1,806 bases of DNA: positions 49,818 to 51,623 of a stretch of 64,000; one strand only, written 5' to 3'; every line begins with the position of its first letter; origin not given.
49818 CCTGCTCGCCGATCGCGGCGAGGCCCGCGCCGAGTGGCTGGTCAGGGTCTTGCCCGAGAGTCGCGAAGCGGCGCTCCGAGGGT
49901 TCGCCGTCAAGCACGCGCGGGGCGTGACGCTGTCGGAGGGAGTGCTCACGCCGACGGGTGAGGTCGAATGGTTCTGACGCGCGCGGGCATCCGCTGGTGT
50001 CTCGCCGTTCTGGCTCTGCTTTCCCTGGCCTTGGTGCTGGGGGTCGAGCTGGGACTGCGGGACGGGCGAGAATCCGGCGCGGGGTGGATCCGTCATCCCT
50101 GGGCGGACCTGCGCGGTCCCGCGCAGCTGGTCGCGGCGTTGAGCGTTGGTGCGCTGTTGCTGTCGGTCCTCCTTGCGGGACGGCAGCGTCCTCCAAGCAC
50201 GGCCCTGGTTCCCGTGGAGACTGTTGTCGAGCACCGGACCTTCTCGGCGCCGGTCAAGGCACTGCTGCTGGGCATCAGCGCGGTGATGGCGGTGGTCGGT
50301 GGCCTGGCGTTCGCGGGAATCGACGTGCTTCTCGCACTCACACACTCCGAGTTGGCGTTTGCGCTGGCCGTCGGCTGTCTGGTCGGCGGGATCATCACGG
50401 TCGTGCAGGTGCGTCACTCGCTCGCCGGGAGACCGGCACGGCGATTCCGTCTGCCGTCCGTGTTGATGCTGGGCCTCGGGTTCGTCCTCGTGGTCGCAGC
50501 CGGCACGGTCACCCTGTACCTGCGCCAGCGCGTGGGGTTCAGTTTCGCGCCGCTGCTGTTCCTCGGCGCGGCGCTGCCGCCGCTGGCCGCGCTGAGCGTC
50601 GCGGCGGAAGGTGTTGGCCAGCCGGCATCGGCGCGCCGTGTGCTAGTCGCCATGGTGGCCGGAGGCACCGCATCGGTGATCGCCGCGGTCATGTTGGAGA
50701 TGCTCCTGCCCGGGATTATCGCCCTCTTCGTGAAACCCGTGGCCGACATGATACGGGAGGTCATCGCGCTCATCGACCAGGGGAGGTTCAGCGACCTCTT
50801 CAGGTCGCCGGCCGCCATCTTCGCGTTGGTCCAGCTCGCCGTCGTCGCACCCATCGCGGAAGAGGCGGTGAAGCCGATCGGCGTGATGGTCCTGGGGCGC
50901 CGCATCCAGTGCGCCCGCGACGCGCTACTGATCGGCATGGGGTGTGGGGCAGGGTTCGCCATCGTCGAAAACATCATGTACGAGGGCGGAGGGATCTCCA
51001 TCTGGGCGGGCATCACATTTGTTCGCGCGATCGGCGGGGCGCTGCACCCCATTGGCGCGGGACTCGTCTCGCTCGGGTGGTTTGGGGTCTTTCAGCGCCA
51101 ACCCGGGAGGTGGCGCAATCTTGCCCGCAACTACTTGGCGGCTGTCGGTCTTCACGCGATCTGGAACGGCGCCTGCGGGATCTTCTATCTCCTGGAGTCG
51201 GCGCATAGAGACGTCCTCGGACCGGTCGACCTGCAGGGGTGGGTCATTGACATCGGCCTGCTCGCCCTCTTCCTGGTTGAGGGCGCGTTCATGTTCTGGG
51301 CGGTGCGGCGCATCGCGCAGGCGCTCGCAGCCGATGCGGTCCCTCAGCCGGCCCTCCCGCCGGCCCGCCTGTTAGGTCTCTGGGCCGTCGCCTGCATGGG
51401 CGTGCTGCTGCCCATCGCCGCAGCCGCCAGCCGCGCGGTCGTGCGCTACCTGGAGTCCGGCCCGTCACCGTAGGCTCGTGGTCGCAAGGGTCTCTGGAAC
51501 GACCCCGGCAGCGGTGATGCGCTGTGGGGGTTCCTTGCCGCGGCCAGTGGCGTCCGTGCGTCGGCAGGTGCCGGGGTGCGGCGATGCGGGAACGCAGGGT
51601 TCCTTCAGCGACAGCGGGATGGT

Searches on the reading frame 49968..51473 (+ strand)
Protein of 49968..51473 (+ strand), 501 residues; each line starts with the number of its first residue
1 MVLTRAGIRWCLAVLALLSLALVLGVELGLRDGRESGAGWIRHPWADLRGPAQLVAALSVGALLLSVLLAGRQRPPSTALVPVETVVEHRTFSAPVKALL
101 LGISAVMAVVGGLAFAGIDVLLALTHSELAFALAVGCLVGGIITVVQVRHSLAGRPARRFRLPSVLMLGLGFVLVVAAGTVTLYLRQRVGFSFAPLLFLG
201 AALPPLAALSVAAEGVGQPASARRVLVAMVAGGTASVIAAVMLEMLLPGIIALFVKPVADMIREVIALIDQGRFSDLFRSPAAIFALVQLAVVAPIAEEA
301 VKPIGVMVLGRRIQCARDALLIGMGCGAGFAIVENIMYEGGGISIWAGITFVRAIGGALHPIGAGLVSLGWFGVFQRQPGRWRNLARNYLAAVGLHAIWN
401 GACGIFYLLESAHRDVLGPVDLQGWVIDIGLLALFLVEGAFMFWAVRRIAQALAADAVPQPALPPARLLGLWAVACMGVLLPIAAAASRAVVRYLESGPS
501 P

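Call 17: find_encoding_contigs(protein=window:49968-51473:+, flank=10000, max_places=1)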
Protein window:49968-51473:+ (501 aa): 18 contigs read that carry it; 1 place shown.
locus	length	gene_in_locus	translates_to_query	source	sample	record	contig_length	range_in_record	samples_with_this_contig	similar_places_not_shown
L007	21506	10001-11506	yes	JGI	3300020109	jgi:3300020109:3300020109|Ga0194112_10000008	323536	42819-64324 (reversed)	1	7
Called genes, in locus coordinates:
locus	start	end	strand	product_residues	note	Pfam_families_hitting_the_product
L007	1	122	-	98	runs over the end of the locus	-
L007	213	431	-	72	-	-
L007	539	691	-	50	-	-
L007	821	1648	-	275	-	-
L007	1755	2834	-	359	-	PF00930:DPPIV_N (faint), PF25174:Beta-prop_THOC3 (faint), PF26550:Tricorn_2nd (faint), PF26549:Tricorn_N (weak), PF07676:PD40 (weak), PF26549:Tricorn_N, PF07676:PD40 (weak)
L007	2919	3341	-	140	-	-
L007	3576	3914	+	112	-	-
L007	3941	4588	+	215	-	-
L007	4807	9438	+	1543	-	-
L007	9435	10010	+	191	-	PF06271:RDD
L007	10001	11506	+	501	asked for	PF13367:PrsW-protease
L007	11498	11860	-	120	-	-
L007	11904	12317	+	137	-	PF01022:HTH_5, PF12840:HTH_20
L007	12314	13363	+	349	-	PF03773:ArsP_1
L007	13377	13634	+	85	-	PF13192:Thioredoxin_3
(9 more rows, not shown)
